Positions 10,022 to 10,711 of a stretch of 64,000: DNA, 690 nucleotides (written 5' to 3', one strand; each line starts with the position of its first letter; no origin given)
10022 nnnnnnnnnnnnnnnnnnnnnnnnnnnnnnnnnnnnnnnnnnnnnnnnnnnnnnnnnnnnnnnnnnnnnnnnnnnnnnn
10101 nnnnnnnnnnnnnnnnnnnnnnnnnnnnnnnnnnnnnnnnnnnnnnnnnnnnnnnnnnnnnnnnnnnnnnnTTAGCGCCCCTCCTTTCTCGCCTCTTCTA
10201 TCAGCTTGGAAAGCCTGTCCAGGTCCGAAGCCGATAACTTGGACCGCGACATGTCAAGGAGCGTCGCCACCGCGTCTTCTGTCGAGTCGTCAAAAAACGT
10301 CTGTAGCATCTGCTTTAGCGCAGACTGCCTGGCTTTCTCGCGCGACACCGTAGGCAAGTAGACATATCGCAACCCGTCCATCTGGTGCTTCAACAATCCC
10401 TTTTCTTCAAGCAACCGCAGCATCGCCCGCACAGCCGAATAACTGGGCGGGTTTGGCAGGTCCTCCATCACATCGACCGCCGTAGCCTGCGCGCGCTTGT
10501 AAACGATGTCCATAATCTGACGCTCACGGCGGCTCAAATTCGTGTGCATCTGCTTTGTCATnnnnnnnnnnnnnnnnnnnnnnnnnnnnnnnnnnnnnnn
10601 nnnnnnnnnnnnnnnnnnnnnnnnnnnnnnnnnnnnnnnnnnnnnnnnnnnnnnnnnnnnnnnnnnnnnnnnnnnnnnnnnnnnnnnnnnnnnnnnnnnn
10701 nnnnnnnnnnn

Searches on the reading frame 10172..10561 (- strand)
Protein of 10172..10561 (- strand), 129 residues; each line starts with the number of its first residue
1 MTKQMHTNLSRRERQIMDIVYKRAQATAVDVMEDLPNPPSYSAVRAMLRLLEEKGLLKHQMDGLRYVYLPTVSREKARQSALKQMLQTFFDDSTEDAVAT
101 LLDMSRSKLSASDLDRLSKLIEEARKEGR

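Call 6: search_protein_families(library=pfam, proteins=[window:10172-10561:-])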
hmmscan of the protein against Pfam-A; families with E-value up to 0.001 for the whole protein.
window:10172-10561:- (129 aa): 2 families
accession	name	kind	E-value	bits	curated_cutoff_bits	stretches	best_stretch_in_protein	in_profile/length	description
PF03965.22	Penicillinase_R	-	6.2e-29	101.1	22.6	1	9-123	1-115/115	Penicillinase repressor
PF08100.18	Dimerisation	-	0.0008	19.6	25.6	0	15-69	29-82/93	O-methyltransferase dimerisation domain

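Call 7: search_protein_families(library=ncbifam, proteins=[window:10172-10561:-])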
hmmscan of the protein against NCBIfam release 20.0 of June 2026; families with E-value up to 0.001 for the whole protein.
window:10172-10561:- (129 aa): 2 families
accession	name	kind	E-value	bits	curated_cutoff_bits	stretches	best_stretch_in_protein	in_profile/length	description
TIGR02698.1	CopY_TcrY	equivalog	4.1e-15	56.2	121.95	1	10-126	3-119/130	CopY/TcrY family copper transport repressor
NF012168.1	BlaI_of_BCL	exception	1.6e-07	31.3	180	1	8-123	5-120/121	penicillinase repressor BlaI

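Call 8: find_homologous_proteins(query=window:10172-10561:-, max_evalue=1e-10)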
Query window:10172-10561:- (129 aa): 8000 proteins with E <= 1e-10 among 8000 candidates; the best 120 are listed.
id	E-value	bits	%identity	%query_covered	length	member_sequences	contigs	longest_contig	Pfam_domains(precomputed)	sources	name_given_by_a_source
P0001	5.2e-74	264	100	100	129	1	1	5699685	PF03965.23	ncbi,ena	-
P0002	6.9e-72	257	96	100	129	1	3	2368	PF03965.23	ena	-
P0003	3.4e-70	251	95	100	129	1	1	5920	PF03965.23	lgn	-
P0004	1.1e-69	250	94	100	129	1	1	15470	PF03965.23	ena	-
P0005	2.4e-69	249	95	100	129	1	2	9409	PF03965.23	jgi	jgi:BlaI family penicillinase repressor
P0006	2.1e-68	246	92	100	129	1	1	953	PF03965.23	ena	-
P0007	3.1e-68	245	91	100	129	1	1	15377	PF03965.23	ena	-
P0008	4.8e-68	245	92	100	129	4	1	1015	PF03965.23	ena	-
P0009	5.4e-68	244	94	100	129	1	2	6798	PF03965.23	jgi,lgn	jgi:BlaI family penicillinase repressor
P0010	2.4e-67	242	93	100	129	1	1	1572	PF03965.23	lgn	-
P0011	3.1e-67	242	91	100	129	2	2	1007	PF03965.23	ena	-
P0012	9.5e-67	240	90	100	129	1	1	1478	PF03965.23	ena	-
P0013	1.3e-66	240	91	100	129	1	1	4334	PF03965.23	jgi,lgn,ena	-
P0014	1.5e-66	240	90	100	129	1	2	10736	PF03965.23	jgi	jgi:BlaI family penicillinase repressor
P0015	1.8e-66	239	90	100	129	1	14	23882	PF03965.23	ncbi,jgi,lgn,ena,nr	ncbi:MAG TPA: BlaI/MecI/CopY family transcriptional regulator [Blastocatellia bacterium]|jgi:predict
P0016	3.7e-66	238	90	100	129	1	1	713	PF03965.23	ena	-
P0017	4.3e-66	238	89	100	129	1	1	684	PF03965.23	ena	-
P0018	7.3e-66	237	88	100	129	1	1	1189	PF03965.23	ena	-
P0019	1.3e-65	237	88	100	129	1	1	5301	PF03965.23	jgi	jgi:predicted transcriptional regulator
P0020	1.3e-65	237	88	100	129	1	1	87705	PF03965.23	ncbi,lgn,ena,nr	ncbi:MAG TPA: BlaI/MecI/CopY family transcriptional regulator [Blastocatellia bacterium]|nr:BlaI/Mec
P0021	1.4e-65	237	88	100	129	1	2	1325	PF03965.23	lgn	-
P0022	1.5e-65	236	88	100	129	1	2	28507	PF03965.23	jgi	jgi:predicted transcriptional regulator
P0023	1.6e-65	236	89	100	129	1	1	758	PF03965.23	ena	-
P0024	2.2e-65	236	88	100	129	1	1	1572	PF03965.23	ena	-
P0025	2.6e-65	236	88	100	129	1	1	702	PF03965.23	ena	-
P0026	3.0e-65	236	88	100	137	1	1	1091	PF03965.23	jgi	jgi:predicted transcriptional regulator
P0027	3.2e-65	235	88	100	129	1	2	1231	PF03965.23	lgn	-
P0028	3.9e-65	235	88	100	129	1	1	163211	PF03965.23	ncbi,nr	ncbi:MAG TPA: BlaI/MecI/CopY family transcriptional regulator [Blastocatellia bacterium]|nr:BlaI/Mec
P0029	4.4e-65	235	89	100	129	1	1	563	PF03965.23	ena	-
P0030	4.7e-65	235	88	100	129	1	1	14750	PF03965.23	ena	-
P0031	5.0e-65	235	87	100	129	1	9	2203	PF03965.23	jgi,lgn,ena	jgi:BlaI family transcriptional regulator, penicillinase repressor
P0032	5.4e-65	235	88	100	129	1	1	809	PF03965.23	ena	-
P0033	7.4e-65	234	88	100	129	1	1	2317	PF03965.23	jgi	-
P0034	1.0e-64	234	88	100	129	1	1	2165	PF03965.23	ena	-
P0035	1.2e-64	234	87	100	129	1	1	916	PF03965.23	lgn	-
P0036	1.6e-64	233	88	100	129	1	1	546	PF03965.23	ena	-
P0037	1.6e-64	233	87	100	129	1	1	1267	PF03965.23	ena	-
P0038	1.9e-64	233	86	100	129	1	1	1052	PF03965.23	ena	-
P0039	1.9e-64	233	87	100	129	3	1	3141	PF03965.23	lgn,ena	-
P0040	1.9e-64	233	86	100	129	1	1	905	PF03965.23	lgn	-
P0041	2.0e-64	233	87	100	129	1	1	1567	PF03965.23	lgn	-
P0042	2.2e-64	233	87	100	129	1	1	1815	PF03965.23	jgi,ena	-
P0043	2.4e-64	233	87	100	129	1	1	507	PF03965.23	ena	-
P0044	3.4e-64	232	88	100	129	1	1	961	PF03965.23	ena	-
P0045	3.6e-64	232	85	100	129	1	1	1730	PF03965.23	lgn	-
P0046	4.2e-64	232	85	100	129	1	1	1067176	PF03965.23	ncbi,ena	-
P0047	1.5e-63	230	85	100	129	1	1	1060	PF03965.23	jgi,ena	-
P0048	1.6e-63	230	85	100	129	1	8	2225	PF03965.23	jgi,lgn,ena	jgi:BlaI family penicillinase repressor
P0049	2.0e-63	230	85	100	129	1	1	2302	PF03965.23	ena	-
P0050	2.2e-63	230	86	100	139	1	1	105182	PF03965.23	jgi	jgi:BlaI family transcriptional regulator, penicillinase repressor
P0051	2.2e-63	229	85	100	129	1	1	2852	PF03965.23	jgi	-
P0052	2.3e-63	229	85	100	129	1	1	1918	PF03965.23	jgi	jgi:BlaI family transcriptional regulator, penicillinase repressor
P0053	2.3e-63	229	86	100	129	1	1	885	PF03965.23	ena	-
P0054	4.1e-63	229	84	100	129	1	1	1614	PF03965.23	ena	-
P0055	4.2e-63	229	84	100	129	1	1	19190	PF03965.23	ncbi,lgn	ncbi:MAG TPA: BlaI/MecI/CopY family transcriptional regulator [Pyrinomonadaceae bacterium]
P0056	5.5e-63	228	84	100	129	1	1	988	PF03965.23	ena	-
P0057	6.0e-63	228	84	100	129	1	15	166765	PF03965.23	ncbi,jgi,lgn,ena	jgi:BlaI family penicillinase repressor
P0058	6.2e-63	228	85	100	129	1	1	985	PF03965.23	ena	-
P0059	6.5e-63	228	84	100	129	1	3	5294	PF03965.23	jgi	-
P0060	9.9e-63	227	86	100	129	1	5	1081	PF03965.23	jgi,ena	-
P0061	1.5e-62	227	84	100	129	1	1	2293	PF03965.23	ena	-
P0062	1.5e-62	227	84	100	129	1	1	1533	PF03965.23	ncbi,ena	-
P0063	1.5e-62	227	84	100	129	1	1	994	PF03965.23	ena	-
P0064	2.2e-62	226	84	100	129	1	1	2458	PF03965.23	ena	-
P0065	2.3e-62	226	85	100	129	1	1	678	PF03965.23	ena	-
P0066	2.4e-62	226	84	100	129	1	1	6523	PF03965.23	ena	-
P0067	3.7e-62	226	85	100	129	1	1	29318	PF03965.23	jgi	jgi:predicted transcriptional regulator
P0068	3.7e-62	226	84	100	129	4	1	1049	PF03965.23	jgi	jgi:predicted transcriptional regulator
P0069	4.4e-62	225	84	100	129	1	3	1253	PF03965.23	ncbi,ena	-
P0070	6.0e-62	225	85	100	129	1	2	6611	PF03965.23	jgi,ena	-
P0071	8.0e-62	224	83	100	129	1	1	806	PF03965.23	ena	-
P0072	1.6e-61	223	84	100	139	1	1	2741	PF03965.23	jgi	jgi:predicted transcriptional regulator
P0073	1.8e-61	223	92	91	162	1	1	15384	PF03965.23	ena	-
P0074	1.7e-59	217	81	100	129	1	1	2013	PF03965.23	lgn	-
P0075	1.7e-58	214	79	100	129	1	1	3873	PF03965.23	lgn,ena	-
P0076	2.0e-58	214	80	100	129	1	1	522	PF03965.23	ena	-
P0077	2.8e-58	213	92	88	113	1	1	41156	PF03965.23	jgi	jgi:predicted transcriptional regulator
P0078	3.4e-58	213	78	100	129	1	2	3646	PF03965.23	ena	-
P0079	3.4e-58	213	80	100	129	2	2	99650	PF03965.23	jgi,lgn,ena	-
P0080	6.2e-58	212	80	100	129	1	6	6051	PF03965.23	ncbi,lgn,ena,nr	ncbi:MAG TPA: BlaI/MecI/CopY family transcriptional regulator [Blastocatellia bacterium]|nr:BlaI/Mec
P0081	8.8e-58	211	78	100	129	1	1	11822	PF03965.23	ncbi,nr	ncbi:MAG: BlaI/MecI/CopY family transcriptional regulator [Blastocatellia bacterium]|nr:BlaI/MecI/Co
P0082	9.0e-58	211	78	100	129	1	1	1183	PF03965.23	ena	-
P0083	2.5e-57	210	78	100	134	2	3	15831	PF03965.23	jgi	jgi:predicted transcriptional regulator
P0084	2.8e-57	210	79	100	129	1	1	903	PF03965.23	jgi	jgi:predicted transcriptional regulator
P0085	7.4e-57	208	78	100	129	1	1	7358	PF03965.23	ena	-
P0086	9.2e-57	208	75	100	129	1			PF03965.23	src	-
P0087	2.1e-56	207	77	100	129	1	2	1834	PF03965.23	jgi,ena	-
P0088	8.3e-56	205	76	100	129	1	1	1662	PF03965.23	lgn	-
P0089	9.2e-56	205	73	100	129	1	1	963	PF03965.23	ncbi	-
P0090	9.3e-56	205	73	100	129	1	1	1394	PF03965.23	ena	-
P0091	9.5e-56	205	74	100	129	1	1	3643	PF03965.23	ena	-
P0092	1.2e-55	205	76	100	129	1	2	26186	PF03965.23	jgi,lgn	jgi:predicted transcriptional regulator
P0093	1.4e-55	204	77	100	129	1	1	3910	PF03965.23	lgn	-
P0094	1.9e-55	204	76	100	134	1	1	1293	PF03965.23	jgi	jgi:predicted transcriptional regulator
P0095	2.8e-55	203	74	100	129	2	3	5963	PF03965.23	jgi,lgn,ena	jgi:BlaI family penicillinase repressor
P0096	3.5e-55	203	76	100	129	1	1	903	PF03965.23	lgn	-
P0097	3.7e-55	203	73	100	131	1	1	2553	PF03965.23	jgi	jgi:predicted transcriptional regulator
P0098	4.0e-55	203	73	100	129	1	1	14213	PF03965.23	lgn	-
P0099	4.0e-55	203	73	100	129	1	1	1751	PF03965.23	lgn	-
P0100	4.1e-55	203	76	100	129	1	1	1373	PF03965.23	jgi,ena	-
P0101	4.1e-55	203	75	100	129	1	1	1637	PF03965.23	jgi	jgi:BlaI family penicillinase repressor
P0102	5.4e-55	203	77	100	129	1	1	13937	PF03965.23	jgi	jgi:predicted transcriptional regulator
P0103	5.4e-55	202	74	100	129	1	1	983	PF03965.23,PF08100.19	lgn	-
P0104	5.6e-55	202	75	100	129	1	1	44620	PF03965.23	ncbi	-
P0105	6.1e-55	202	74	100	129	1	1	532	PF03965.23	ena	-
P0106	6.5e-55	202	77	96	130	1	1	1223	PF03965.23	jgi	jgi:predicted transcriptional regulator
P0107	8.6e-55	202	71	100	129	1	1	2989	PF03965.23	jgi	jgi:BlaI family penicillinase repressor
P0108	1.1e-54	202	73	100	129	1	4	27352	PF03965.23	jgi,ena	jgi:predicted transcriptional regulator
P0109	1.1e-54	201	75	100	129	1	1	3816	PF03965.23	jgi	jgi:predicted transcriptional regulator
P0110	1.2e-54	201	74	100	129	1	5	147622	PF03965.23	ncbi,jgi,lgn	jgi:predicted transcriptional regulator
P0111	1.2e-54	201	73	100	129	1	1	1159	PF03965.23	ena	-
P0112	1.2e-54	201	72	100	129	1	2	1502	PF03965.23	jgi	jgi:BlaI family penicillinase repressor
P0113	1.4e-54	201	72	100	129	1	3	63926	PF03965.23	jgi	jgi:predicted transcriptional regulator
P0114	1.5e-54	201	76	100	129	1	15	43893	PF03965.23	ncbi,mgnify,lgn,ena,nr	ncbi:MAG: BlaI/MecI/CopY family transcriptional regulator [Acidobacteria bacterium]|mgnify:CR=1 FL=1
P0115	1.6e-54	201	72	100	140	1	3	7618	PF03965.23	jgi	jgi:BlaI family transcriptional regulator, penicillinase repressor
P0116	1.7e-54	201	74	100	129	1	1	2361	PF03965.23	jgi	jgi:predicted transcriptional regulator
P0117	1.7e-54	201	74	100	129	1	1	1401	PF03965.23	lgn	-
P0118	1.7e-54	201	74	100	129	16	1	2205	PF03965.23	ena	-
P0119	1.8e-54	201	71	100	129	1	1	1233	PF03965.23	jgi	jgi:predicted transcriptional regulator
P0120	1.8e-54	201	76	100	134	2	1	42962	PF03965.23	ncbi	ncbi:MAG: BlaI/MecI/CopY family transcriptional regulator [Acidobacteriota bacterium]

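Call 11: find_related_loci(query=A1, collection=genome_contigs, flank=4000)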
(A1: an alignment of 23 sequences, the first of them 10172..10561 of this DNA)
Query A1 (129 aa) in genome_contigs; peptide patterns used: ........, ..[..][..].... (x = any residue, [..] = any of these).
599 stretches matched a pattern (row limit reached: there are more); 556 encode a relative of the query (tblastn E <= 1e-3); the best 80 are kept; 80 distinct loci.
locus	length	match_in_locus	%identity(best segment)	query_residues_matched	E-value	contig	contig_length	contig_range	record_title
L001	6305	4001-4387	78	1-129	1e-66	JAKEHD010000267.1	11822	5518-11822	MAG: Blastocatellia bacterium isolate PMV_6.28 PMV_6.28.k101_457162, whole genome shotgun sequence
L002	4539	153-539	80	1-129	2e-66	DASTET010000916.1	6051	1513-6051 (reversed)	MAG TPA_asm: Blastocatellia bacterium isolate SMAG_U854 k141_57558, whole genome shotgun sequence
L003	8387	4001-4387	74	1-129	5e-62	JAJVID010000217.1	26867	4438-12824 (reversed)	MAG: Acidobacteria bacterium isolate Bin_42R c_000000004255, whole genome shotgun sequence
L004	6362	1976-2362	68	1-129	2e-59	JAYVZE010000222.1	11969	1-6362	MAG: Blastocatellia bacterium isolate GL88_UP_metabat_53 GL88_UP_metabat_53_221, whole genome shotgun sequence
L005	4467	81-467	70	1-129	2e-59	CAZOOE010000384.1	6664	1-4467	MAG TPA_asm: uncultured Clostridia bacterium isolate SRP273308_co1_75 genome assembly, contig: NODE_19874_length_6664_co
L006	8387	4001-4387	67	1-129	5e-58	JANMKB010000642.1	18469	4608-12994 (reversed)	MAG: Blastocatellia bacterium isolate OTE_64_metabat_263 OTE_64_k141_2315813, whole genome shotgun sequence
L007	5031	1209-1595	68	1-129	3e-57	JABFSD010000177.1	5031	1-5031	MAG: Acidobacteria bacterium isolate S-RSF-IL-17 seq_7671, whole genome shotgun sequence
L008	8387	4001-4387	66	1-129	2e-56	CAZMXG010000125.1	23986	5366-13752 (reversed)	MAG TPA_asm: uncultured Heliomicrobium sp. isolate SRP173033_co1_351 genome assembly, contig: NODE_3414_length_23986_cov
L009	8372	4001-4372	70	6-129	6e-55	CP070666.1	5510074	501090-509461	MAG: Gemmatimonadota bacterium isolate bin75 chromosome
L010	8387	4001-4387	67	1-129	1e-54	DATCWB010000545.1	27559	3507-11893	MAG TPA_asm: Pyrinomonadaceae bacterium isolate SMAG_U7400 k141_78227, whole genome shotgun sequence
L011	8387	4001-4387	65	1-129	1e-54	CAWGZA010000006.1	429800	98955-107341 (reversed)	MAG: uncultured Planctomycetaceae bacterium isolate MFD02248.bin.2.87 genome assembly, contig: contig_41547, whole genom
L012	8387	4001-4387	64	1-129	2e-54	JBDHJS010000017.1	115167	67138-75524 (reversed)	MAG: Gemmatimonadota bacterium isolate BHB10-26_Bin_292 BHB10-26_Bin_292_scaffold_967, whole genome shotgun sequence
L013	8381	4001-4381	65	3-129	8e-54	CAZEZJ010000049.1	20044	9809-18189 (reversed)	MAG TPA_asm: uncultured Blastocatellaceae bacterium isolate binchicken_co174_37 genome assembly, contig: NODE_379_length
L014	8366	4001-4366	67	8-129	3e-53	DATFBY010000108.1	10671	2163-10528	MAG TPA_asm: Gemmatimonadaceae bacterium isolate SMAG_U8540 k141_786155, whole genome shotgun sequence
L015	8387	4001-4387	61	1-129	2e-52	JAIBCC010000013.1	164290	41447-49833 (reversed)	MAG: Pyrinomonadaceae bacterium isolate SSF56 NODE_1134_length_164290_cov_28.443949, whole genome shotgun sequence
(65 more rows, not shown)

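Call 18: search_solved_structures(query=window:10172-10561:-, max_evalue=0.01, show_alignments=3)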
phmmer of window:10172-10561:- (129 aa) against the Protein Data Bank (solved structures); distinct sequences matched with E-value up to 0.01: 3.
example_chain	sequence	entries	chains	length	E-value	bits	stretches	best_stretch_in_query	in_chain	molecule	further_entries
1p6r_A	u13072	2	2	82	0.00013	25.9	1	9-74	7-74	Penicillinase repressor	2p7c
1sd6_A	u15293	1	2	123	0.0049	20.8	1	9-121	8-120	Methicillin resistance regulatory protein mecI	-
1okr_A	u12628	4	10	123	0.008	20.1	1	9-120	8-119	METHICILLIN RESISTANCE REGULATORY PROTEIN MECI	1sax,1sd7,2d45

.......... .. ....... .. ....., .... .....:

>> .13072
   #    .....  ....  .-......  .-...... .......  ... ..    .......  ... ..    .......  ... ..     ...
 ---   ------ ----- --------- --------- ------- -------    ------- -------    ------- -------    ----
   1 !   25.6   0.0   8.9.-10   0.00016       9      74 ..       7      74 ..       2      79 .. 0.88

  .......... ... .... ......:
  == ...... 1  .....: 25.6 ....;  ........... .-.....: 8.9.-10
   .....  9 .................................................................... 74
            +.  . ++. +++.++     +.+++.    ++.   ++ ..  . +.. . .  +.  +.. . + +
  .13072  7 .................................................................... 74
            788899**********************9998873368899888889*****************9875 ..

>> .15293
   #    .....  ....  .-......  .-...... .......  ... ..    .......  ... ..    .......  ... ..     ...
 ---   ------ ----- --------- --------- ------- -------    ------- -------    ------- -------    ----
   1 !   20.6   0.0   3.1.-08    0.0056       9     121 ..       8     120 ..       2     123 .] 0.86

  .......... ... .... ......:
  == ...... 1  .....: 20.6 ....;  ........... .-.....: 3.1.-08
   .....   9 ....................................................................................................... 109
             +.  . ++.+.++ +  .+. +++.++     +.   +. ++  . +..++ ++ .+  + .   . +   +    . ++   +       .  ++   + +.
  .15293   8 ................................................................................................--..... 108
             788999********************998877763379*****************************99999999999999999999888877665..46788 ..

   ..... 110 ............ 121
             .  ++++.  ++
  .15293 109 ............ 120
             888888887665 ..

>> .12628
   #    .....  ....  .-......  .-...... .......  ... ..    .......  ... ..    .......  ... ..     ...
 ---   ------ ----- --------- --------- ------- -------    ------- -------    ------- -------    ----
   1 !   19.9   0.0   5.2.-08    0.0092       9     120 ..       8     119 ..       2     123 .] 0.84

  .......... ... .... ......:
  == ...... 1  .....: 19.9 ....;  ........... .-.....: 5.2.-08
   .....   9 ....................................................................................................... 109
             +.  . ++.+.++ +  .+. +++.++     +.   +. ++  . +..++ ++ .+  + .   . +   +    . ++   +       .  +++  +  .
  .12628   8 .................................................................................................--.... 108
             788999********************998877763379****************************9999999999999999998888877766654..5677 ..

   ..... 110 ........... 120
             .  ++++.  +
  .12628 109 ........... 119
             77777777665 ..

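Call 35: find_encoding_contigs(protein=P0004, flank=1500, max_places=2)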
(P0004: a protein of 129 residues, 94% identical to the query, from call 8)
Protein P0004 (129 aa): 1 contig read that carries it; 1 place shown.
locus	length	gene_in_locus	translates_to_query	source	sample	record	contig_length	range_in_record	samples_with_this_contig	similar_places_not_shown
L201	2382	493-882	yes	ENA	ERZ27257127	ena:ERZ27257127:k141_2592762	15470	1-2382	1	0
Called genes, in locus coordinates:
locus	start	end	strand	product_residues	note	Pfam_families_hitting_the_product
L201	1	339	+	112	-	?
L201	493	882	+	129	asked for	PF03965:Penicillinase_R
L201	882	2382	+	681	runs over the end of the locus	PF05569:Peptidase_M56, PF00514:Arm (faint), PF02985:HEAT (faint), PF12717:Cnd1 (faint), PF13646:HEAT_2, PF13646:HEAT_2, PF03130:HEAT_PBS (weak), PF13646:HEAT_2, +3 more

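Call 36: find_encoding_contigs(protein=P0007, flank=1500, max_places=2)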
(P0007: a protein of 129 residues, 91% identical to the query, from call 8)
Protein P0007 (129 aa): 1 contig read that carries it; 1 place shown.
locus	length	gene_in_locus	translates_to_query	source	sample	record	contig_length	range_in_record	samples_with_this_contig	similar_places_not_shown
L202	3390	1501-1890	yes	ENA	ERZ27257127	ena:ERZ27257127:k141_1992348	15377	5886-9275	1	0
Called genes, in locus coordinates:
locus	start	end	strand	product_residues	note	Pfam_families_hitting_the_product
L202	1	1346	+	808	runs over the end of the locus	PF12704:MacB_PCD, PF02687:FtsX, PF12704:MacB_PCD, PF02687:FtsX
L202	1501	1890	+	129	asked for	PF03965:Penicillinase_R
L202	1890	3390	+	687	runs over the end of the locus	-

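Call 37: find_encoding_contigs(protein=P0020, flank=1500, max_places=2)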
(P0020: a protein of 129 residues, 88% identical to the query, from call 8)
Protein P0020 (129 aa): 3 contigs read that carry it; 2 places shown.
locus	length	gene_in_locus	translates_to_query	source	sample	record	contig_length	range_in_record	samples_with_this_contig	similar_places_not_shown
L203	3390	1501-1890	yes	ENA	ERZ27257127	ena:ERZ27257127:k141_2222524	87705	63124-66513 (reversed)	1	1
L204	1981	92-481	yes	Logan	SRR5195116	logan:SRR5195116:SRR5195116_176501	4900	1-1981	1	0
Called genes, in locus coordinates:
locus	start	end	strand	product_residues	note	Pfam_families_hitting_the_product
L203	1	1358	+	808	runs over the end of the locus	PF12704:MacB_PCD, PF02687:FtsX, PF12704:MacB_PCD, PF02687:FtsX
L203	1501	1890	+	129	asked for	PF03965:Penicillinase_R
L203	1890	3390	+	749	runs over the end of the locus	PF05569:Peptidase_M56, PF13513:HEAT_EZ (faint), PF25786:HEAT_GCN1_C (faint), PF00514:Arm (faint), PF02985:HEAT (faint), PF03130:HEAT_PBS (faint), PF13646:HEAT_2, PF13646:HEAT_2, +2 more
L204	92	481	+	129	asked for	PF03965:Penicillinase_R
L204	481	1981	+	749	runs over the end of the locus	PF05569:Peptidase_M56, PF13513:HEAT_EZ (faint), PF25786:HEAT_GCN1_C (faint), PF00514:Arm (faint), PF02985:HEAT (faint), PF03130:HEAT_PBS (faint), PF13646:HEAT_2, PF13646:HEAT_2, +2 more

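Call 38: find_encoding_contigs(protein=P0046, flank=1500, max_places=2)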
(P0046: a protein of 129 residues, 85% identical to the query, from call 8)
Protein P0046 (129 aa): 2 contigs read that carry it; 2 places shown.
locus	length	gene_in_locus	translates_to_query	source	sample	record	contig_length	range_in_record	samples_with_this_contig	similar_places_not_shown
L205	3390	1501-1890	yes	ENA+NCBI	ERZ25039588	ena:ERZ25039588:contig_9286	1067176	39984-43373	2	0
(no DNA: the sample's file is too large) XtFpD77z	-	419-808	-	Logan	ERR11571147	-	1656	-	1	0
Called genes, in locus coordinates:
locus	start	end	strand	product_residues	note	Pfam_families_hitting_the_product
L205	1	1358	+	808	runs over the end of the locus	PF12704:MacB_PCD, PF02687:FtsX, PF12704:MacB_PCD, PF02687:FtsX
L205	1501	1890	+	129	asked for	PF03965:Penicillinase_R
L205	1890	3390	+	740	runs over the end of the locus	PF05569:Peptidase_M56, PF02985:HEAT (faint), PF00514:Arm (faint), PF12717:Cnd1 (faint), PF13513:HEAT_EZ (faint), PF13646:HEAT_2, PF03130:HEAT_PBS (weak), PF13646:HEAT_2, +2 more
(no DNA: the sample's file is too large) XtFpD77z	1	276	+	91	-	?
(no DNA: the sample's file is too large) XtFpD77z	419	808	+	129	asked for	PF03965:Penicillinase_R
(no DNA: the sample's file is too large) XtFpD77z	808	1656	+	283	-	?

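Call 39: find_encoding_contigs(protein=P0057, flank=1500, max_places=1)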
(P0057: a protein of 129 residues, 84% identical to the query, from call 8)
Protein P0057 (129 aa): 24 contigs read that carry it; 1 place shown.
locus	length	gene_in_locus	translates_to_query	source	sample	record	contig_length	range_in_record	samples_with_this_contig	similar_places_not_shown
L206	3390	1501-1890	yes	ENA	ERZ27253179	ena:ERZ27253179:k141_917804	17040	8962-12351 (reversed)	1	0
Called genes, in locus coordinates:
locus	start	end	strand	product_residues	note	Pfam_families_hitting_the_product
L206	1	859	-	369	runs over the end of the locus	PF06580:His_kinase, PF02518:HATPase_c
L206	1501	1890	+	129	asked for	PF03965:Penicillinase_R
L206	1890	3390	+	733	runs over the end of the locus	PF05569:Peptidase_M56, PF00514:Arm (faint), PF03130:HEAT_PBS (faint), PF13513:HEAT_EZ (faint), PF02985:HEAT (faint), PF12717:Cnd1 (faint), PF13646:HEAT_2, PF13646:HEAT_2, +1 more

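Call 40: find_encoding_contigs(protein=P0028, flank=1500, max_places=1)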
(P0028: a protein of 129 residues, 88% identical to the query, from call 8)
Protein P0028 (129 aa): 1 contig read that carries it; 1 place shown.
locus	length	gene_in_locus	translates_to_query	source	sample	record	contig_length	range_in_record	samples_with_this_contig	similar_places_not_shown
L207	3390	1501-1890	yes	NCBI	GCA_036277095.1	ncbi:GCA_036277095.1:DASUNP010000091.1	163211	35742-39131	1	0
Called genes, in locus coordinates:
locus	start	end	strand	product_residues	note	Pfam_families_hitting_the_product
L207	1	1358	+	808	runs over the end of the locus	PF12704:MacB_PCD, PF02687:FtsX, PF12704:MacB_PCD, PF02687:FtsX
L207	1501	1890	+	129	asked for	PF03965:Penicillinase_R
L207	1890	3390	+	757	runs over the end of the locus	PF05569:Peptidase_M56, PF00514:Arm (faint), PF03130:HEAT_PBS (faint), PF12717:Cnd1 (faint), PF22646:PPP2R1A-like_HEAT (faint), PF13646:HEAT_2, PF13513:HEAT_EZ (weak), PF13646:HEAT_2, +2 more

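Call 41: find_encoding_contigs(protein=P0079, flank=1500, max_places=1)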
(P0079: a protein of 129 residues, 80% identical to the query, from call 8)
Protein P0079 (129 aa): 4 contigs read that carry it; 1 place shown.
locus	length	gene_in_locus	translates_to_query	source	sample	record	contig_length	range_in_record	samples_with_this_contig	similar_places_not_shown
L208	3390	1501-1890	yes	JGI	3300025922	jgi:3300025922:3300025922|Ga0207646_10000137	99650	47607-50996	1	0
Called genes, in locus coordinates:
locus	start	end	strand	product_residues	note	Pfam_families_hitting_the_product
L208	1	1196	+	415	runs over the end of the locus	PF05167:DUF711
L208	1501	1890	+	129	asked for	PF03965:Penicillinase_R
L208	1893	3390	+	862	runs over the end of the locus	PF05569:Peptidase_M56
